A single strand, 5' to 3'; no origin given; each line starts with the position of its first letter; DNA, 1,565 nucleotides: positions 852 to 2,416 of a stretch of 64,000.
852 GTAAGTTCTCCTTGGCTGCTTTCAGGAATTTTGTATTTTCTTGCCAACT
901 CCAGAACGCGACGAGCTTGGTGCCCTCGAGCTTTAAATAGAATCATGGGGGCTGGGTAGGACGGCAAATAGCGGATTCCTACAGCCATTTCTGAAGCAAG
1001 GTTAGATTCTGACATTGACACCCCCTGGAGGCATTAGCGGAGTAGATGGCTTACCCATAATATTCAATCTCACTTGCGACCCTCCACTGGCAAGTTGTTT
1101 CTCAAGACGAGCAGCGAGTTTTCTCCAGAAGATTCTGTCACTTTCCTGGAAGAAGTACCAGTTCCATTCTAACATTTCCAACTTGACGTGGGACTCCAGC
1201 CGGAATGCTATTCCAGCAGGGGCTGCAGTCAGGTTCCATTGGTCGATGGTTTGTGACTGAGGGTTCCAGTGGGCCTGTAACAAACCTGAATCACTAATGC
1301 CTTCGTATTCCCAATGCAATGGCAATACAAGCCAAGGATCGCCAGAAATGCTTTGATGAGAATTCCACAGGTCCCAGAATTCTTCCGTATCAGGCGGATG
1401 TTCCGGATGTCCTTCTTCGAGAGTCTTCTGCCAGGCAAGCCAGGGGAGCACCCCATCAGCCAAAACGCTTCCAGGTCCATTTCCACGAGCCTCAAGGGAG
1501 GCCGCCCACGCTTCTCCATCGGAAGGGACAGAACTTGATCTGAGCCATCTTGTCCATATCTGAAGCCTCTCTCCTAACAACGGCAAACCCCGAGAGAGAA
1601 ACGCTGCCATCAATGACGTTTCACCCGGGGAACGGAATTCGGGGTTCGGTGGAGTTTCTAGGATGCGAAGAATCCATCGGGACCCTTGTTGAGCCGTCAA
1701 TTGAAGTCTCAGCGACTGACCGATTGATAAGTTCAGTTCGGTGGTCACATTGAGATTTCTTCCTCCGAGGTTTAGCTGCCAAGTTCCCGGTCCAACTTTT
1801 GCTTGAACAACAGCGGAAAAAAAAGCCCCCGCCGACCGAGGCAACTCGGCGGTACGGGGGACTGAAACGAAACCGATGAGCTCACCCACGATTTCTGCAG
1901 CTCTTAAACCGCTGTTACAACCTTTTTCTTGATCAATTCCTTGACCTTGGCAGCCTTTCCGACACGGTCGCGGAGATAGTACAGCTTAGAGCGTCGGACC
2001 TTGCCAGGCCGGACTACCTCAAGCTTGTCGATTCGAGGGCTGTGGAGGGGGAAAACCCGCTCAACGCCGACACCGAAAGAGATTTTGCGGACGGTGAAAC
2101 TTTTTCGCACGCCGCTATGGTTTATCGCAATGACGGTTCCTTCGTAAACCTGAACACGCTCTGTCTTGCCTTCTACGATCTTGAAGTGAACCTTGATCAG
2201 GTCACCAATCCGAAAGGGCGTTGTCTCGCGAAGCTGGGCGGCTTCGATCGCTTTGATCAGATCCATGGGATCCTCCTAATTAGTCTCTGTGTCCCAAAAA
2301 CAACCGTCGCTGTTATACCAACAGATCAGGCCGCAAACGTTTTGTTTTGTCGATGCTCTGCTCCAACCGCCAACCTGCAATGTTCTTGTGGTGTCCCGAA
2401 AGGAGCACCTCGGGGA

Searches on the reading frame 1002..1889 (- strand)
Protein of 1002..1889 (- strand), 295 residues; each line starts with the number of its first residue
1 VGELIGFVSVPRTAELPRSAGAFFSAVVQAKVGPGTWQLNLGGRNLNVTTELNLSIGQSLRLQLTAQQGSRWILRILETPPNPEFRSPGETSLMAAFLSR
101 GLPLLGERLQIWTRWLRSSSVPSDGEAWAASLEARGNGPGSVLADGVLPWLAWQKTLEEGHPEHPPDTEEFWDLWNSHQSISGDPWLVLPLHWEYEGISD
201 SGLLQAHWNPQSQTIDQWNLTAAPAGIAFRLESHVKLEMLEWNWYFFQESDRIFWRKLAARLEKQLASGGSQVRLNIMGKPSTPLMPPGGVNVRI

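Call 29: find_encoding_contigs(protein=window:1002-1889:-, flank=10000, max_places=3)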
Protein window:1002-1889:- (295 aa): no gene with exactly this product is on record in the collection.

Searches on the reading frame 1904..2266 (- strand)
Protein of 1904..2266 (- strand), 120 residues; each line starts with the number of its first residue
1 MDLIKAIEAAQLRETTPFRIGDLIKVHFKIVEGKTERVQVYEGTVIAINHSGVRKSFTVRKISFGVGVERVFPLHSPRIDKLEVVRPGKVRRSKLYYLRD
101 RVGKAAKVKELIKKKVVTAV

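Call 30: find_encoding_contigs(protein=window:1904-2266:-, flank=10000, max_places=3)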
Protein window:1904-2266:- (120 aa): 1 contig read that carries it; 1 place shown.
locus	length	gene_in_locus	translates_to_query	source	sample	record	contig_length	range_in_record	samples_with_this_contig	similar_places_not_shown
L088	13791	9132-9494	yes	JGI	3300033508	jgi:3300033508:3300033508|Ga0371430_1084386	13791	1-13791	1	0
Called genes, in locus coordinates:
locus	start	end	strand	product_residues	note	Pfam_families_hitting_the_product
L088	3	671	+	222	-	?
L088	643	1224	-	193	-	PF01351:RNase_HII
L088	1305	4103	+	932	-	PF02463:SMC_N, PF13175:AAA_15, PF13304:AAA_21 (weak), PF13476:AAA_23, PF13555:AAA_29 (faint)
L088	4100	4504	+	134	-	-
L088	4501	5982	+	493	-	-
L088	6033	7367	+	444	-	PF02881:SRP54_N, PF00448:SRP54, PF01656:CbiA, PF13401:AAA_22 (weak), PF13614:AAA_31 (weak), PF02978:SRP_SPB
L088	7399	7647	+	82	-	PF00886:Ribosomal_S16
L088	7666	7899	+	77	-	PF13083:KH_KhpA-B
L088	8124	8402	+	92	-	PF24986:PRC_RimM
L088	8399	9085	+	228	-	PF01746:tRNA_m1G_MT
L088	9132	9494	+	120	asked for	PF01245:Ribosomal_L19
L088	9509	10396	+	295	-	-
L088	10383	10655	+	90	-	PF01312:Bac_export_2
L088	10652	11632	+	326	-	PF13487:HD_5, PF01966:HD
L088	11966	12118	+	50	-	-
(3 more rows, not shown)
